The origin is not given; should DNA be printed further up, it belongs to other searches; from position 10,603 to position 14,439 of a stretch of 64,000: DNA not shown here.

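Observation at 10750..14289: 1179-aa fusion of a DyP-type peroxidase and a cytochrome P450-like domain behind an unknown N-terminal domain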

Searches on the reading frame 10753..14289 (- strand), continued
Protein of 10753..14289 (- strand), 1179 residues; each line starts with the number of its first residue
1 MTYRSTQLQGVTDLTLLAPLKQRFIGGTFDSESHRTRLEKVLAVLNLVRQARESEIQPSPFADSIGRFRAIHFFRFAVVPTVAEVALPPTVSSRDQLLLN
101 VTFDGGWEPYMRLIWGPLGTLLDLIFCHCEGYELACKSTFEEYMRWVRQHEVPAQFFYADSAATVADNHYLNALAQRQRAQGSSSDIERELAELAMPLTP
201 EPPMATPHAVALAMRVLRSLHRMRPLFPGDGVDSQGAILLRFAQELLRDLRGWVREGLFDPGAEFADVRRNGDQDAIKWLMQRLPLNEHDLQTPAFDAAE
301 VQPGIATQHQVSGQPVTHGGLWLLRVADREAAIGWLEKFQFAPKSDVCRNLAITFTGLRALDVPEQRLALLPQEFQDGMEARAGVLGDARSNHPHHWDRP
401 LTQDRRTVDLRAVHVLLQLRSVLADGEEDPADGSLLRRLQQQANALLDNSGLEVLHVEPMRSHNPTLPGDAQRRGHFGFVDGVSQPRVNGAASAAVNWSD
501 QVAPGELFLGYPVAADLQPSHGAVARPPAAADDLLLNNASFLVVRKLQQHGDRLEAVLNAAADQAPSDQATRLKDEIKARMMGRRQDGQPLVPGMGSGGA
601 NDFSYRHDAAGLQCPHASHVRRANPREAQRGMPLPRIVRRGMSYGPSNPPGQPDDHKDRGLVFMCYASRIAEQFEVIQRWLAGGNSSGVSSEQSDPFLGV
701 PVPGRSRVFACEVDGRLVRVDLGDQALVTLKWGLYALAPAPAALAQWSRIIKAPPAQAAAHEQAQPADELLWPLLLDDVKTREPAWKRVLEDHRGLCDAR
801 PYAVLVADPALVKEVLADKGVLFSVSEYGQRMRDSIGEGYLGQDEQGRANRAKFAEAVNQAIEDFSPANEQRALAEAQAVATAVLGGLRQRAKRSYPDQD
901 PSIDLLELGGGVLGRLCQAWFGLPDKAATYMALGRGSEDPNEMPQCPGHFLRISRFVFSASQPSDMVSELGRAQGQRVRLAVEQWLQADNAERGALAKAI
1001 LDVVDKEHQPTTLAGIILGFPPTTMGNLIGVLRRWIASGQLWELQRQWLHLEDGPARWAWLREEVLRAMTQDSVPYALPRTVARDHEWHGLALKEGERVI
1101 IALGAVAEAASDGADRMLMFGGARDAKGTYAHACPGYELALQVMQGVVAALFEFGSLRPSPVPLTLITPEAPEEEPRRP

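Call 9: find_homologous_proteins(query=window:10753-14289:-)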
Query window:10753-14289:- (1179 aa): 187 proteins with E <= 0.001 among 8000 candidates; the best 120 are listed.
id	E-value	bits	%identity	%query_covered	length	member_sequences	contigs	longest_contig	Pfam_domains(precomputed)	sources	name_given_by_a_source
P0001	0.0e+0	2696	100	100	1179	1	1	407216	PF20628.4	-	-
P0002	0.0e+0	2202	82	100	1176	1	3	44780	PF20628.4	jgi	jgi:Dyp-type peroxidase family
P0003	0.0e+0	2188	83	99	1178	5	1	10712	PF20628.4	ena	-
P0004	0.0e+0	2062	78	100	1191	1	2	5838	PF20628.4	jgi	jgi:Dyp-type peroxidase family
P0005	0.0e+0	2004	76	99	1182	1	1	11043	PF20628.4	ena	-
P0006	0.0e+0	1982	75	100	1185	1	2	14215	PF20628.4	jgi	jgi:Dyp-type peroxidase family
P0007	2.3e-288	978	47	99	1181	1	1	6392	PF20628.4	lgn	-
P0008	3.1e-287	974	45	99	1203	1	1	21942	PF20628.4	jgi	jgi:deferrochelatase/peroxidase EfeB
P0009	2.5e-286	971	46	99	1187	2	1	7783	PF20628.4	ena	-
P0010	8.4e-284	963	46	99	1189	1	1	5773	PF20628.4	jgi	jgi:hypothetical protein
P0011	3.3e-283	961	45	99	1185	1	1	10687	PF20628.4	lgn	-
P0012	1.1e-280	953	45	99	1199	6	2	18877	PF20628.4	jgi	jgi:deferrochelatase/peroxidase EfeB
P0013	3.2e-278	944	45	98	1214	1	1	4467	PF20628.4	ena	-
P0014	3.8e-278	944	45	99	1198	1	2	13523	PF20628.4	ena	-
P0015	5.1e-278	944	45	99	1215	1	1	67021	PF20628.4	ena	-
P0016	6.9e-278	943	44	98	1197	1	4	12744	PF20628.4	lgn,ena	-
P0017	1.5e-276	939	45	99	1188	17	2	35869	PF20628.4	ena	-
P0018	4.3e-274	931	45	99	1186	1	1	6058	PF20628.4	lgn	-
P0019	1.0e-273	929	45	98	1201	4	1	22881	PF20628.4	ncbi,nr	ncbi:MAG: Dyp-type peroxidase [Betaproteobacteria bacterium]|nr:Dyp-type peroxidase [Betaproteobacte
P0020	4.8e-273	927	43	99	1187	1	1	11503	PF20628.4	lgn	-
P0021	8.4e-273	926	44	99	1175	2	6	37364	PF20628.4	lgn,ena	-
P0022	1.7e-272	925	44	99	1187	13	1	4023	PF20628.4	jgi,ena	-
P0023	2.1e-272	925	44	99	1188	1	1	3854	PF20628.4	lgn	-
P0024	4.7e-272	924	45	99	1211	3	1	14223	PF20628.4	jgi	jgi:hypothetical protein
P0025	6.4e-272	924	44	99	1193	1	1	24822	PF20628.4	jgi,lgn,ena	-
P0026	1.0e-265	903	44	98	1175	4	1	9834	PF20628.4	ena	-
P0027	2.1e-264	899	43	98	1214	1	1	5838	PF20628.4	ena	-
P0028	5.7e-262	891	44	99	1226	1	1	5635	PF20628.4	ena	-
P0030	3.7e-261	888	43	98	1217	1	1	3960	PF20628.4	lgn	-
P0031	3.8e-253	861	43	99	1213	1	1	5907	PF20628.4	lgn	-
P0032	8.4e-252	857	43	98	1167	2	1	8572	PF20628.4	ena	-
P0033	1.4e-251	856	43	99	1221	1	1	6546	PF20628.4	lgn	-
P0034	6.5e-248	844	43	99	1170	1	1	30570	PF20628.4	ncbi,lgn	ncbi:hypothetical protein BH11PSE10_BH11PSE10_20370 [soil metagenome]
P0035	2.3e-246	839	44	98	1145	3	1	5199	PF20628.4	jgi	-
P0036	3.2e-246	838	43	98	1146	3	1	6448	PF20628.4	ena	-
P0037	7.1e-243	827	43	92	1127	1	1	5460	PF20628.4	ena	-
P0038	2.8e-241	822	43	98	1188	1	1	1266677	PF20628.4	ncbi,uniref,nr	ncbi:Dyp-type peroxidase domain-containing protein [Rivibacter subsaxonicus]|uniref:Deferrochelatase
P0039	2.7e-235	802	43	99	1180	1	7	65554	PF20628.4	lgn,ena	-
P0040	3.0e-232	792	42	99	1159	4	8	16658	PF20628.4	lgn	-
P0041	1.6e-229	783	40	99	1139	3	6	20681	PF20628.4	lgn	-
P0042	2.7e-228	779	41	96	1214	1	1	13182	PF20628.4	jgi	jgi:Dyp-type peroxidase family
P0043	2.0e-223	763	40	98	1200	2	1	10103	PF20628.4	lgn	-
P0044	6.6e-222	758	40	96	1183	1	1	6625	PF20628.4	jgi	jgi:Dyp-type peroxidase family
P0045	8.9e-222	757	39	98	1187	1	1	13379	PF20628.4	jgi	jgi:Dyp-type peroxidase family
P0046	1.0e-221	757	40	96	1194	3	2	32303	PF20628.4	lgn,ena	-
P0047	1.0e-221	757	41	97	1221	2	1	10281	PF20628.4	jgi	-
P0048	1.1e-221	757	40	99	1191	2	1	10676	PF20628.4,PF21105.4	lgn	-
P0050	2.2e-221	756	39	96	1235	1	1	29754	PF20628.4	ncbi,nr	ncbi:MAG: Dyp-type peroxidase [Rubrivivax sp.]|nr:Dyp-type peroxidase [Rubrivivax sp.]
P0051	2.6e-221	756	39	99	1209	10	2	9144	PF20628.4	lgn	-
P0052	4.5e-221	755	41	99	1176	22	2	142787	PF20628.4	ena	-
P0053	1.7e-219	750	39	98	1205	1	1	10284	PF20628.4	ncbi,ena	-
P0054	8.1e-218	744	40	99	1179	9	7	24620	PF20628.4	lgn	-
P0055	1.3e-217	744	40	97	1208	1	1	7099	PF20628.4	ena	-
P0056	2.5e-217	743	40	99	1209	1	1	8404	PF20628.4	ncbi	-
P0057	2.6e-217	743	41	99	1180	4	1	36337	PF20628.4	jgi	jgi:hypothetical protein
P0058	5.8e-217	742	40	96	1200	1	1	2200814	PF20628.4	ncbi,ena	-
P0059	7.7e-217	741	41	99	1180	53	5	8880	PF20628.4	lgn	-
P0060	2.2e-216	740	40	99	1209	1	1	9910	PF20628.4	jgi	-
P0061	2.3e-216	740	39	99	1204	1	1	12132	PF20628.4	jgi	jgi:Dyp-type peroxidase family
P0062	9.2e-216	738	40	99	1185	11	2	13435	PF20628.4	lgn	-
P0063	3.6e-215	736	39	99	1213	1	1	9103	PF20628.4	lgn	-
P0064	9.1e-215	734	40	98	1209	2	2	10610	PF20628.4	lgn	-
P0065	1.4e-214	734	40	99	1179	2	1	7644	PF20628.4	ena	-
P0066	1.7e-213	730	39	96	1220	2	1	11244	PF20628.4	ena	-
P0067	1.7e-213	730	40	99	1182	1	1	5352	PF20628.4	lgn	-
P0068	1.8e-213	730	39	99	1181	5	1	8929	PF20628.4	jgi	jgi:hypothetical protein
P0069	2.8e-212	726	39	97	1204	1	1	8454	PF20628.4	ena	-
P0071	1.1e-211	724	40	99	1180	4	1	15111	PF20628.4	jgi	jgi:hypothetical protein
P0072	3.0e-211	723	39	99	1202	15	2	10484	PF20628.4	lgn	-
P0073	6.5e-210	718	39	99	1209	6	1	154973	PF20628.4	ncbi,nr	ncbi:MAG: Dyp-type peroxidase [Proteobacteria bacterium]|nr:Dyp-type peroxidase [Pseudomonadota bact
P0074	7.4e-208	711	39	99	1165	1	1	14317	PF20628.4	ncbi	-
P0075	1.2e-207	711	39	99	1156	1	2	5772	PF20628.4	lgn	-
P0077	2.0e-206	707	40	99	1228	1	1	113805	PF20628.4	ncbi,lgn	-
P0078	2.0e-205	703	38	96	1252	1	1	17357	PF20628.4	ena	-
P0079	2.0e-205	703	38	98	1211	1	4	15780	PF20628.4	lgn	-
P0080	4.4e-205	702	40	98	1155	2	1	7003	PF20628.4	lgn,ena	-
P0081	5.3e-204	699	38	99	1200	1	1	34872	PF20628.4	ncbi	-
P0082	7.8e-204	698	40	99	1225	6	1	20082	PF20628.4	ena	-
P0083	1.4e-203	697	38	99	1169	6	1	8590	PF20628.4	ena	-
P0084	1.5e-202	694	39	99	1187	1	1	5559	PF20628.4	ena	-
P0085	1.6e-202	694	47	71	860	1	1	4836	PF20628.4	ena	-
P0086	1.7e-202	694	40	99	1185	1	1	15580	PF20628.4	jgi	jgi:Dyp-type peroxidase family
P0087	5.1e-202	692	39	96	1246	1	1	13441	PF20628.4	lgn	-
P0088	1.6e-201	690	40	99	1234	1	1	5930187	PF20628.4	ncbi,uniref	ncbi:Dyp-type peroxidase [Rubrivivax sp. RP6-9]|uniref:Dyp-type peroxidase n=1 Tax=Rubrivivax sp. RP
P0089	2.6e-201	690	38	98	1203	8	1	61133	PF20628.4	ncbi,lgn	ncbi:MAG: Dyp-type peroxidase [Gammaproteobacteria bacterium]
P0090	3.6e-200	686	38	99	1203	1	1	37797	PF20628.4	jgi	jgi:Dyp-type peroxidase family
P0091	3.6e-198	679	39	99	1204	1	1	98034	PF20628.4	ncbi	-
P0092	4.5e-198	679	39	99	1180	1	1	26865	PF20628.4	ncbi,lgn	ncbi:MAG: Dyp-type peroxidase [Burkholderiales bacterium]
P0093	4.7e-197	676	38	99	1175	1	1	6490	PF20628.4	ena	-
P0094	2.3e-195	670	40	98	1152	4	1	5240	PF20628.4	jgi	jgi:Dyp-type peroxidase family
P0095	4.8e-195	669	38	99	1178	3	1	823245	PF20628.4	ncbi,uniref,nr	ncbi:Dyp-type peroxidase [Paucibacter sp. R3-3]|uniref:Dyp-type peroxidase n=1 Tax=Roseateles agri T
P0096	2.3e-194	667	38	99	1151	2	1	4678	PF20628.4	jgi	jgi:Dyp-type peroxidase family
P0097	4.4e-194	666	38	99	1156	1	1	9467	PF20628.4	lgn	-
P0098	9.7e-194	665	37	98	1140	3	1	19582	PF20628.4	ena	-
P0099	1.3e-193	664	38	99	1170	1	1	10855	PF20628.4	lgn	-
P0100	1.5e-191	657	38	98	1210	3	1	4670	PF20628.4,PF21105.4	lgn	-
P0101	1.5e-191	657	39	98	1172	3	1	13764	PF20628.4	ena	-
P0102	1.4e-190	654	38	99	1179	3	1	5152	PF20628.4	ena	-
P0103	1.3e-188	648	39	98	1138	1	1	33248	PF20628.4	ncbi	ncbi:MAG TPA: hypothetical protein VGM74_13360 [Burkholderiaceae bacterium]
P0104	2.6e-188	647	37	99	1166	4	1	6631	PF20628.4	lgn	-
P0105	3.8e-186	639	37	99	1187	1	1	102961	PF20628.4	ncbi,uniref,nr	ncbi:Dyp-type peroxidase [Variovorax sp. J22R24]|uniref:Dyp-type peroxidase domain-containing protei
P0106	4.5e-186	639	37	98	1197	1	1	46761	PF20628.4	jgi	jgi:Dyp-type peroxidase family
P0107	4.2e-184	633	37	99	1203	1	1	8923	PF20628.4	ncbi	-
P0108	5.6e-183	629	36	99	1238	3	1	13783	PF20628.4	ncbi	-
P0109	6.3e-183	629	38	99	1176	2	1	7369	PF20628.4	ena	-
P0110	7.3e-183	629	38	98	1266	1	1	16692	PF20628.4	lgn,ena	-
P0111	1.6e-182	627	45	71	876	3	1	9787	PF20628.4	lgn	-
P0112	3.7e-182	626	38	99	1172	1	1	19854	PF20628.4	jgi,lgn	jgi:Dyp-type peroxidase family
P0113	4.1e-182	626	38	98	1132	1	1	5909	PF20628.4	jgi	jgi:Dyp-type peroxidase family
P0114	1.3e-181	624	39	99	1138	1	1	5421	PF20628.4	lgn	-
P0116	1.6e-179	618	38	99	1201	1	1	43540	PF20628.4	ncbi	-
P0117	2.3e-179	617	38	97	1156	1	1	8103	PF20628.4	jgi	jgi:Dyp-type peroxidase family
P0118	3.1e-178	613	38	99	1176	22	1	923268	PF20628.4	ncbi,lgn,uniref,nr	ncbi:Dyp-type peroxidase domain-containing protein [Pseudorhodoferax sp. Leaf265]|uniref:Dyp-type pe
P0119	1.4e-177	611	38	98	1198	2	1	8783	PF20628.4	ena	-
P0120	1.7e-177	611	37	99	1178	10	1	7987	PF20628.4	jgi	jgi:Dyp-type peroxidase family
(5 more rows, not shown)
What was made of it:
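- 10750..14289 (-): Complete coding sequence of the 1179-aa three-domain protein (N-domain, DyP, P450-fold), stop codon included. More than 118 full-length homologues (call 9).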

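Call 23: find_encoding_contigs(protein=P0038, flank=8000, max_places=2)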
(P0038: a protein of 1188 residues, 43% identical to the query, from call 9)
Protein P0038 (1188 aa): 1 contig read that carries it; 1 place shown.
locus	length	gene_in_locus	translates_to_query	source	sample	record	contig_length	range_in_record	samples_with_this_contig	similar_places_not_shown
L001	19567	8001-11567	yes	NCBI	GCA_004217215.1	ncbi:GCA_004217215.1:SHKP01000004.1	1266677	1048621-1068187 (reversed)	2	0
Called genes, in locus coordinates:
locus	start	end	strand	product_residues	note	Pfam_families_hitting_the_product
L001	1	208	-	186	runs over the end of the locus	PF14117:DUF4287, PF18899:DUF5655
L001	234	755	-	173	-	PF08327:AHSA1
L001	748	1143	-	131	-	-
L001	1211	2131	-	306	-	PF00126:HTH_1, PF03466:LysR_substrate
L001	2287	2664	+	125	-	PF02041:Auxin_BP, PF07883:Cupin_2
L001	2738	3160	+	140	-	PF02311:AraC_binding, PF07883:Cupin_2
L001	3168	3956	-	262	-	PF02798:GST_N (weak), PF13409:GST_N_2, PF13417:GST_N_3, PF13410:GST_C_2 (weak)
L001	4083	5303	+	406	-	PF06850:PHB_depo_C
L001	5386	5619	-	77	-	-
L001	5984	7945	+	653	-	PF01734:Patatin (weak)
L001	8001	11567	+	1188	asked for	PF20628:Dyp_perox_C (weak)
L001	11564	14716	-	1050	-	PF00211:Guanylate_cyc, PF13191:AAA_16, PF13424:TPR_12 (faint)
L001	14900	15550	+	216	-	PF00027:cNMP_binding, PF13545:HTH_Crp_2, PF00325:Crp (weak)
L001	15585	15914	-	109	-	PF13663:DUF4148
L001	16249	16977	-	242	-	-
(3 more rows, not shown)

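Call 24: find_encoding_contigs(protein=P0118, flank=8000, max_places=2)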
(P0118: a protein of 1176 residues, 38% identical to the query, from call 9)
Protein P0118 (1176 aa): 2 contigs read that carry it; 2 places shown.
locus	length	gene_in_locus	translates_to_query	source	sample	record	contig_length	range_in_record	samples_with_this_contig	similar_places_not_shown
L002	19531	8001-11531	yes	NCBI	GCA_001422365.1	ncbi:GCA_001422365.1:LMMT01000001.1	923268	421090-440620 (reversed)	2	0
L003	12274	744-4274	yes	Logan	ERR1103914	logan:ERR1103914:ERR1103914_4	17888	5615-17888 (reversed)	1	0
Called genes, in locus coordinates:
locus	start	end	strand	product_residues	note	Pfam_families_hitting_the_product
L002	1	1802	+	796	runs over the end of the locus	PF13567:DUF4131, PF03772:Competence, PF00753:Lactamase_B, PF12706:Lactamase_B_2 (weak)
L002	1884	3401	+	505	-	PF04174:CP_ATPgrasp_1, PF14403:CP_ATPgrasp_2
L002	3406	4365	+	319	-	PF04168:Alpha-E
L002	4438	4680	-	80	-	-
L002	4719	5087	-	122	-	-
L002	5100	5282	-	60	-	-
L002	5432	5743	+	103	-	PF11720:Inhibitor_I78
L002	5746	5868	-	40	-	-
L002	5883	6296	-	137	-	PF01479:S4, PF28601:HSP15_C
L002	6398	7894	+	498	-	PF08448:PAS_4 (weak), PF13426:PAS_9 (weak), PF00158:Sigma54_activat, PF01078:Mg_chelatase (faint), PF14532:Sigma54_activ_2, PF07728:AAA_5 (faint), PF25601:AAA_lid_14, PF02954:HTH_8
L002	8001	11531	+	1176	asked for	PF20628:Dyp_perox_C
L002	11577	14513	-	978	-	PF00211:Guanylate_cyc, PF13191:AAA_16, PF13401:AAA_22 (weak), PF07719:TPR_2 (faint), PF00515:TPR_1 (faint), PF13424:TPR_12 (weak)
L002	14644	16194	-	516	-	PF04244:DPRP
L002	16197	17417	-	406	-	-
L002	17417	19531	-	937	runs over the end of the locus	PF13304:AAA_21 (faint), PF13476:AAA_23 (weak), PF13555:AAA_29, PF02463:SMC_N (weak)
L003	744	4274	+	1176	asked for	PF20628:Dyp_perox_C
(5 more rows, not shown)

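Call 25: find_encoding_contigs(protein=P0105, flank=8000, max_places=2)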
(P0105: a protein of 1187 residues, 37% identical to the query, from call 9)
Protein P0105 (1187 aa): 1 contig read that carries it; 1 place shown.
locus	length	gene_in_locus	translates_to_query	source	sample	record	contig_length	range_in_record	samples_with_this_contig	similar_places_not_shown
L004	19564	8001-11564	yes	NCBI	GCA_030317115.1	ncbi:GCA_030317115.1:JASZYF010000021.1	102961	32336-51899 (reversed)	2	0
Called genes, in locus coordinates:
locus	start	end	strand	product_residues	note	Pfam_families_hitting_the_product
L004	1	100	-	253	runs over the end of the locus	PF01885:PTS_2-RNA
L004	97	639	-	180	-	PF18143:HAD_SAK_2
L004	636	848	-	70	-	-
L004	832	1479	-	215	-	PF18143:HAD_SAK_2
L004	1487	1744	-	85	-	-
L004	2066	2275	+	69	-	PF11740:KfrA_N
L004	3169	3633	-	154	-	-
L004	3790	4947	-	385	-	-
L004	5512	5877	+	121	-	-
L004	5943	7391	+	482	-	PF00890:FAD_binding_2 (weak)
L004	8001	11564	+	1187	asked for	PF20628:Dyp_perox_C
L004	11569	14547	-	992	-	PF00211:Guanylate_cyc, PF13424:TPR_12 (faint), PF13191:AAA_16, PF13401:AAA_22 (weak)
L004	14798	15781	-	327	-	PF18911:PKD_4 (faint), PF22352:K319L-like_PKD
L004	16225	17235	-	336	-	PF08100:Dimerisation, PF00891:Methyltransf_2, PF08242:Methyltransf_12 (weak)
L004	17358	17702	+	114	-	PF06476:DUF1090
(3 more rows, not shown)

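Call 64: search_protein_families(library=padloc, proteins=[window:10753-14289:-], max_evalue=0.001)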
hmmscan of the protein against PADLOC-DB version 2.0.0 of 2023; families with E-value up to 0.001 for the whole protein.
window:10753-14289:- (1179 aa): 0 families
